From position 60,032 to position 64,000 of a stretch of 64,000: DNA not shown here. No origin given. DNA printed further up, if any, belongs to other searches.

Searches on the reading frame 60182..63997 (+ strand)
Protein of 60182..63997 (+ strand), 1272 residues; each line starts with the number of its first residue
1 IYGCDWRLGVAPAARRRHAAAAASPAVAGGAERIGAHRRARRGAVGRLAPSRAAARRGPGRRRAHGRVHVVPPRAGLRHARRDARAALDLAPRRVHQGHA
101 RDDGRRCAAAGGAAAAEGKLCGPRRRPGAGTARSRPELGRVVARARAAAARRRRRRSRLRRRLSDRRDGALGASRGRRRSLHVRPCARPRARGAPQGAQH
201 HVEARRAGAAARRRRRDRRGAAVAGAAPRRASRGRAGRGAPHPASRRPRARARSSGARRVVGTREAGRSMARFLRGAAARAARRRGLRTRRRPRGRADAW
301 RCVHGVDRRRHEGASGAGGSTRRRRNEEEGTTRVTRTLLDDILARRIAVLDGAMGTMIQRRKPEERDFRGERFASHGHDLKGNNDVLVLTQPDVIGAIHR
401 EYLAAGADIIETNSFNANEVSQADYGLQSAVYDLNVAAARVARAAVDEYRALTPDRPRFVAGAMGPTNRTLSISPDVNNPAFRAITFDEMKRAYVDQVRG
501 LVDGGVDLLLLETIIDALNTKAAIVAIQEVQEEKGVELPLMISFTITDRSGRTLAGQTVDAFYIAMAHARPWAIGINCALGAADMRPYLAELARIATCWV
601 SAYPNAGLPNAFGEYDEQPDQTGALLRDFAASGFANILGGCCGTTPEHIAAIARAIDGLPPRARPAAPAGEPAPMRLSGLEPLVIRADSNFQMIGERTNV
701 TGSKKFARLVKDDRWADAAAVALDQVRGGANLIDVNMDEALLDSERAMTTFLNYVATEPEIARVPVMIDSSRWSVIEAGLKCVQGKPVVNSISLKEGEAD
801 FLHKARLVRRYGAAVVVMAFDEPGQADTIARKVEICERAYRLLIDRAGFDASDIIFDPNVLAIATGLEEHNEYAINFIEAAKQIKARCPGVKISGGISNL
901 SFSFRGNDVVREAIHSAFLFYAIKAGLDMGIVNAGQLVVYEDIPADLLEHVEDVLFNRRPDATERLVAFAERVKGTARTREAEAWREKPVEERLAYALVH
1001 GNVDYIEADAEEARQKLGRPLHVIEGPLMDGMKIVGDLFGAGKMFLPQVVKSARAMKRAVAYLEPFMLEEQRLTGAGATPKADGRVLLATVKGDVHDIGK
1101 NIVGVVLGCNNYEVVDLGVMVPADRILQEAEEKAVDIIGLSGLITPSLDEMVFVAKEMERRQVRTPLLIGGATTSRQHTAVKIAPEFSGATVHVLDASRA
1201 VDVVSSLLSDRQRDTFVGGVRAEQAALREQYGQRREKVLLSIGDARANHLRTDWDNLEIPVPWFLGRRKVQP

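Call 21: search_protein_families(library=pfam, proteins=[window:60182-63997:+], max_evalue=0.0001)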
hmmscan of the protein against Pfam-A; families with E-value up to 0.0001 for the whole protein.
window:60182-63997:+ (1272 aa): 4 families
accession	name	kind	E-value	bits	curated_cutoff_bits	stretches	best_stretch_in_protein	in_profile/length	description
PF02574.22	S-methyl_trans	-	1.7e-97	327.2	22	1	349-655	2-282/283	Homocysteine S-methyltransferase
PF00809.28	Pterin_bind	-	1.1e-57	195.9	25.5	1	695-933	1-244/244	Pterin binding enzyme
PF02607.22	B12-binding_2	-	5.7e-26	91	23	1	990-1064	1-74/74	B12 binding domain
PF02310.24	B12-binding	-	3.4e-18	66.1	32.1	1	1084-1175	1-94/121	B12 binding domain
